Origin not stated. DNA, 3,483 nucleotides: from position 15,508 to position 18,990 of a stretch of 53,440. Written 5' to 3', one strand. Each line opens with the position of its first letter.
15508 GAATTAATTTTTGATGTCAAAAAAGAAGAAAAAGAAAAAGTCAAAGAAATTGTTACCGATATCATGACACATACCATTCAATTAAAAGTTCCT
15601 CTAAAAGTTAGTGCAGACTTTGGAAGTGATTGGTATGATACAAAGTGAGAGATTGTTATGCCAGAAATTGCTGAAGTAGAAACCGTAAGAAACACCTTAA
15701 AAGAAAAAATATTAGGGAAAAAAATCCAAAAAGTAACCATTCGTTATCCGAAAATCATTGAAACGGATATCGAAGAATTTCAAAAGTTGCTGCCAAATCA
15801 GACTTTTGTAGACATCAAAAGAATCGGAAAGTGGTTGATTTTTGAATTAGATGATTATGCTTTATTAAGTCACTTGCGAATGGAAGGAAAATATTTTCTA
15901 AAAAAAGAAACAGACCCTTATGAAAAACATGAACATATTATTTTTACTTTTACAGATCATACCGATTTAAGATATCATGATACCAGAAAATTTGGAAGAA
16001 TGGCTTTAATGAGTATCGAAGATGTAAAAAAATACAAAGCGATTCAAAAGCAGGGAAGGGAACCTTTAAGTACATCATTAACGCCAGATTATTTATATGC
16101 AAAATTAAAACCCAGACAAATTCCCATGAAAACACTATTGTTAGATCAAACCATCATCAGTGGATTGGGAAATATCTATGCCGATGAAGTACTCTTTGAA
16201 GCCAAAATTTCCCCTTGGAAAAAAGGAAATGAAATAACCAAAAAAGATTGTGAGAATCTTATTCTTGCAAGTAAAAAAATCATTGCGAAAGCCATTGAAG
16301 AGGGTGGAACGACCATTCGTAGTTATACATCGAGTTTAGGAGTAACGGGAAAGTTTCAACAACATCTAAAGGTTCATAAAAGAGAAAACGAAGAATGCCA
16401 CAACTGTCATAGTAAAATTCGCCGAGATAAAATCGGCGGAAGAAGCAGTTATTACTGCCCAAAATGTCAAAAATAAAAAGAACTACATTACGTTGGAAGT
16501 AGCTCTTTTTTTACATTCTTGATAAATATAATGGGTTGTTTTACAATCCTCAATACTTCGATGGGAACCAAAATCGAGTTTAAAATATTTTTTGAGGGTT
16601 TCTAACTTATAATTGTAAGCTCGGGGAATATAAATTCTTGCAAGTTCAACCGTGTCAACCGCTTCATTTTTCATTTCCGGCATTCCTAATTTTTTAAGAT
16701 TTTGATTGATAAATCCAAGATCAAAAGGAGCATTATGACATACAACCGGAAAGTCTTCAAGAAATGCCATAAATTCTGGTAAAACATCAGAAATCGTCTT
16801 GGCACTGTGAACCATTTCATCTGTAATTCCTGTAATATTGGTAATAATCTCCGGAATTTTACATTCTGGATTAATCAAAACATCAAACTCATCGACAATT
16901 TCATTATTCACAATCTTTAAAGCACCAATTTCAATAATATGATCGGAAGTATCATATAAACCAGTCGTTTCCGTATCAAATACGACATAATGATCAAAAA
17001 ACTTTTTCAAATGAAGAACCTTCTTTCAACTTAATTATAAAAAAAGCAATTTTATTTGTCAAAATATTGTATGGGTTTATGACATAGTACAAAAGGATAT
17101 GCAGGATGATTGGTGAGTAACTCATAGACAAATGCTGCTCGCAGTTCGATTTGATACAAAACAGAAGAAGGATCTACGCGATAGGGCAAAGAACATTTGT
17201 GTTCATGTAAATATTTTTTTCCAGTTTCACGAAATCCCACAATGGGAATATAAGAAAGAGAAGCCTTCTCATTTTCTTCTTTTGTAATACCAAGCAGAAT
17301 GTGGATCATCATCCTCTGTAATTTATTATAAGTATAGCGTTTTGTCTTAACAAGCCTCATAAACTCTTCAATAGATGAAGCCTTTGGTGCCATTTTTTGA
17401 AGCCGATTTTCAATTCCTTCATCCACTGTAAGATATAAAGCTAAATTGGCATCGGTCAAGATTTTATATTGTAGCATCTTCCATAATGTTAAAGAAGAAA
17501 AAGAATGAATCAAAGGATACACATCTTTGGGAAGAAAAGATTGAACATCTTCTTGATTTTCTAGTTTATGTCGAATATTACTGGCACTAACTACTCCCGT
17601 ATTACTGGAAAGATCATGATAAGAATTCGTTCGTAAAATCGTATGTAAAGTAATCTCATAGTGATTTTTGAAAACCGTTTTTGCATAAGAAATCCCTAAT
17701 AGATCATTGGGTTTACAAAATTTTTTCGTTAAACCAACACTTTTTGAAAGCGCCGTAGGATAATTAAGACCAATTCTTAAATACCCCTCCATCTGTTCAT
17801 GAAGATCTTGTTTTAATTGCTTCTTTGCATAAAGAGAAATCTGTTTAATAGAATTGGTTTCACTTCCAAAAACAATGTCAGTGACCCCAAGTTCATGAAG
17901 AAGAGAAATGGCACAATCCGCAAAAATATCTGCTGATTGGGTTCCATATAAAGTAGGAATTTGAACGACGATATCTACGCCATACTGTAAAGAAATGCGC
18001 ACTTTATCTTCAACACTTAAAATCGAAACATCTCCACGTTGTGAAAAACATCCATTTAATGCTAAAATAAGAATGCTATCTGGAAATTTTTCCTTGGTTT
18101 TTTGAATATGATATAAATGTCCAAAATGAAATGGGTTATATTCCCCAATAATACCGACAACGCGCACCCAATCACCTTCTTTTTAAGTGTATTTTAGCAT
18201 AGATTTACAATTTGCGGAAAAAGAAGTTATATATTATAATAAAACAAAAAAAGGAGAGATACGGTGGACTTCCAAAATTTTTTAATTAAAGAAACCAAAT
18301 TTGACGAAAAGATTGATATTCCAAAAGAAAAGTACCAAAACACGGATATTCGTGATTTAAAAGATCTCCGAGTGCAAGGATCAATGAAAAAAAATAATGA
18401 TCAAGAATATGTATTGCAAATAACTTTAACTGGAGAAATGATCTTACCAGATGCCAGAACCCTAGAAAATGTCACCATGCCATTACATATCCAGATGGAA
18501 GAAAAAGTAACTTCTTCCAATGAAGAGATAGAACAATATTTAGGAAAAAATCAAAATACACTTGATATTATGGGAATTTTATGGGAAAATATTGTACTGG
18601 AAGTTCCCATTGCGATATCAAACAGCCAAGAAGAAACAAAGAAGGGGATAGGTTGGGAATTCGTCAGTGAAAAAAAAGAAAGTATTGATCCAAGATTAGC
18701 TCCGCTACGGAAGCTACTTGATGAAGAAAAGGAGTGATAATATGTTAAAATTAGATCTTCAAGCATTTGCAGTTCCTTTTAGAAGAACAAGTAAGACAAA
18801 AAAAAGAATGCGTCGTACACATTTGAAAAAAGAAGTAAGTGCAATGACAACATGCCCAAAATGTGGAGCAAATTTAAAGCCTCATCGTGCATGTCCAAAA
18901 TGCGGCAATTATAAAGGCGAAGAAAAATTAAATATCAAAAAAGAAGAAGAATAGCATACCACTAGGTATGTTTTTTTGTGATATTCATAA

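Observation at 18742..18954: Ribosomal protein L32 is encoded with an L27-type (Prp-cleavable) 9-residue propeptide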

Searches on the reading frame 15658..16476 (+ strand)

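Call 36: search_protein_families(library=pfam, proteins=[window:15658-16476:+], max_evalue=0.00001)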
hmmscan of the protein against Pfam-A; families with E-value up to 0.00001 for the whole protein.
window:15658-16476:+ (272 aa): 2 families
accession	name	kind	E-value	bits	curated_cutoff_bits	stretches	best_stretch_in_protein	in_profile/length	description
PF01149.29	Fapy_DNA_glyco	-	9.3e-36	123.5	25.5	1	1-115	1-117/117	Formamidopyrimidine-DNA glycosylase N-terminal domain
PF06831.19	H2TH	-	3.7e-27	94.6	34.7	1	133-222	2-91/93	Formamidopyrimidine-DNA glycosylase H2TH domain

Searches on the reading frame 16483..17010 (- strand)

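Call 36: search_protein_families(library=pfam, proteins=[window:16483-17010:-], max_evalue=0.00001)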
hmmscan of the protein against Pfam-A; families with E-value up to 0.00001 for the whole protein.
window:16483-17010:- (175 aa): 2 families
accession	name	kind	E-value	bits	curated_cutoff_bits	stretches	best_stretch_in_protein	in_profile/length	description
PF00929.31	RNase_T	-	2.3e-38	132.7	24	1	9-163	1-164/164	Exonuclease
PF13482.12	RNase_H_2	-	4.5e-06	27.2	22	0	10-146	2-116/165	RNase_H superfamily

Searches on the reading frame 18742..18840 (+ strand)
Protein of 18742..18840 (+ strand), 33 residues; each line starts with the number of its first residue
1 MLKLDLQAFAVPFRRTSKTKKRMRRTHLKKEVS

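Call 79: search_protein_representatives(protein=window:18742-18840:+)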
Query: 33 residues. Proteins with E-value up to 0.001 (for the whole library): 27; up to 1e-10: 0; up to 1e-30: 0. The best 27 are listed.
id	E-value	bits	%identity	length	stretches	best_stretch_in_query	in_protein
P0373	2.3e-06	41.2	100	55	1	10-32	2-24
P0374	3.3e-06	40.8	100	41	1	10-32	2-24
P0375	3.4e-06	40.8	71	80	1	1-31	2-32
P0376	4.4e-06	40.4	100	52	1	10-32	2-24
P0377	4.8e-06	40.3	77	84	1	2-32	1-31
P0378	5.6e-06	40.1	66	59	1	1-32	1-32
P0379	1.3e-05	39.0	100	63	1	10-32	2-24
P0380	1.5e-05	38.8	96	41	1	10-32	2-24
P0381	1.5e-05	38.8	96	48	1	10-33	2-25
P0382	2.8e-05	38.1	91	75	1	9-31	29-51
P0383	3.1e-05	37.9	78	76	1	1-27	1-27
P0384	3.4e-05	37.8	96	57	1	10-32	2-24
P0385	3.7e-05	37.7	71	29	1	2-29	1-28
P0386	3.8e-05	37.7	92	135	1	8-32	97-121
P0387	4.6e-05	37.4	68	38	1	1-28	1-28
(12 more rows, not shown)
